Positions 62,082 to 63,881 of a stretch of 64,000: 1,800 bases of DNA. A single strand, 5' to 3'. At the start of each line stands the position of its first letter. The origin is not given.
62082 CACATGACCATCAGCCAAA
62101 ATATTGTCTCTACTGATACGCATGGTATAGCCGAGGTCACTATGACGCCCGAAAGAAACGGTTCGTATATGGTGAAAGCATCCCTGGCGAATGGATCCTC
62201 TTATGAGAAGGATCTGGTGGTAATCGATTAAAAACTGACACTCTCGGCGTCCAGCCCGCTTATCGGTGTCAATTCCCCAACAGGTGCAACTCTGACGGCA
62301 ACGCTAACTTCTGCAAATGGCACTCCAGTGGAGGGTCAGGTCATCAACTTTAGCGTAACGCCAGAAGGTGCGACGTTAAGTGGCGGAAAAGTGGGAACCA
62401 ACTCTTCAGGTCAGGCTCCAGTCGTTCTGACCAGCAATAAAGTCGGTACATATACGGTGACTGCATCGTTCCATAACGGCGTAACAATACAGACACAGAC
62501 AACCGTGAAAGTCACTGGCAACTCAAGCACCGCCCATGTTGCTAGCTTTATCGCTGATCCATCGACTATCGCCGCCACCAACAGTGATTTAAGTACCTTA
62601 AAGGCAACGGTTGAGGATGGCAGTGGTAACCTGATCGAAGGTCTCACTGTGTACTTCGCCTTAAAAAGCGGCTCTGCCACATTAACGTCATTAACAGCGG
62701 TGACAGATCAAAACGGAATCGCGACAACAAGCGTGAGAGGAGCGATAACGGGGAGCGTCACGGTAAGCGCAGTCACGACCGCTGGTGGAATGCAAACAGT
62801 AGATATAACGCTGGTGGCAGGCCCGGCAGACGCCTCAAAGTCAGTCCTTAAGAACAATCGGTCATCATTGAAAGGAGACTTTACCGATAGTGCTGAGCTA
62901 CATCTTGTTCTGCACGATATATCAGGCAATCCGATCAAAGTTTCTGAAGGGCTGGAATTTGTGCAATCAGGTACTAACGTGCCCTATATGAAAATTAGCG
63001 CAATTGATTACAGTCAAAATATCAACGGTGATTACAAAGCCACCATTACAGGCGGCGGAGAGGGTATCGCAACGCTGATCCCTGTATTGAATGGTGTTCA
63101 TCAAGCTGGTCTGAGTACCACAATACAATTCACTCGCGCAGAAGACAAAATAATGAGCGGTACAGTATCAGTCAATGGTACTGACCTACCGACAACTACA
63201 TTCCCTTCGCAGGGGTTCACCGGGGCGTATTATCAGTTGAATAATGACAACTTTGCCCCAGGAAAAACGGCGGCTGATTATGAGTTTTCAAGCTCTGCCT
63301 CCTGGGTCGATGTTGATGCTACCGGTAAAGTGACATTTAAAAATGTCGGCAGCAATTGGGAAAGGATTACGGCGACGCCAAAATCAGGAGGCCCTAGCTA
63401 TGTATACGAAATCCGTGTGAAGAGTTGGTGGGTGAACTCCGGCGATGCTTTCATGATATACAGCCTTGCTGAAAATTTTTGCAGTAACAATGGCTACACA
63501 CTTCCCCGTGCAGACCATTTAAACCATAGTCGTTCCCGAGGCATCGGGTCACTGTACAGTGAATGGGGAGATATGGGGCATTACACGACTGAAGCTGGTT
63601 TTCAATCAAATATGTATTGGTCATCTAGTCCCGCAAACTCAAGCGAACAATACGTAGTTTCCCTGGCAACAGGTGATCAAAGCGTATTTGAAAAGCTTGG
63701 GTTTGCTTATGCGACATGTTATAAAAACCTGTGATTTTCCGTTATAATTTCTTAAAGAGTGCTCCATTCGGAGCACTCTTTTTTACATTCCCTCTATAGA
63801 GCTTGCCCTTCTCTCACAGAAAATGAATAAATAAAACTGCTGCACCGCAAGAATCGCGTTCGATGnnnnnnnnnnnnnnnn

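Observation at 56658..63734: yeeJ adhesin gene interrupted by a single in-frame TAA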

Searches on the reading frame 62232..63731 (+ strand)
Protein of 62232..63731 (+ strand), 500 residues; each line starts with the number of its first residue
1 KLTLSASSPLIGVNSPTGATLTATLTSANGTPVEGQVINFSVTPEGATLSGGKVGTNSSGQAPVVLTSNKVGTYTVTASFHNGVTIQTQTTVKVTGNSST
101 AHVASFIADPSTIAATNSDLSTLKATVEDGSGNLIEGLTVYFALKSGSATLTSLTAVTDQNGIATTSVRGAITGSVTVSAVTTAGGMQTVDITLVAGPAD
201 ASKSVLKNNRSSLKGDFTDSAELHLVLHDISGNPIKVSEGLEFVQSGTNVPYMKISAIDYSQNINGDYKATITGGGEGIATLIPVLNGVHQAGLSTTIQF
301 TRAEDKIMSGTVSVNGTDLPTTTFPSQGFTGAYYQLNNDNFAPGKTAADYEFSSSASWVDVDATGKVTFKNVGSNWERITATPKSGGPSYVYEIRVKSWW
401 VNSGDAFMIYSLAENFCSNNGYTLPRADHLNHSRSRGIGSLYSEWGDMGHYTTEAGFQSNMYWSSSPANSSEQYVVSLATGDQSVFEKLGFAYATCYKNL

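Call 25: search_solved_structures(query=window:62232-63731:+, max_evalue=0.01)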
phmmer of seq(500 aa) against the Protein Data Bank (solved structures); distinct sequences matched with E-value up to 0.01: 1.
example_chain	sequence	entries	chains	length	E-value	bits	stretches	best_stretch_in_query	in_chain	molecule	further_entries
6tpl_A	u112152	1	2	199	0.0051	19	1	18-181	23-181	Intimin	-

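Call 56: search_protein_families(proteins=[window:62232-63731:+], library=ncbifam, max_evalue=0.001)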
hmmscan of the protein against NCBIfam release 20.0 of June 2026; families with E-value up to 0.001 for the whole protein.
window:62232-63731:+ (500 aa): 2 families
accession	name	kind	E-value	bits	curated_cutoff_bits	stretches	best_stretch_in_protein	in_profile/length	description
NF033627.3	intimin_all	equivalog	2.8e-13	48.6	1400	1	90-475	546-910/939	intimin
NF033639.1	intimin_alpha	exception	5.7e-06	24.4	2050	1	89-468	545-904/940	intimin type alpha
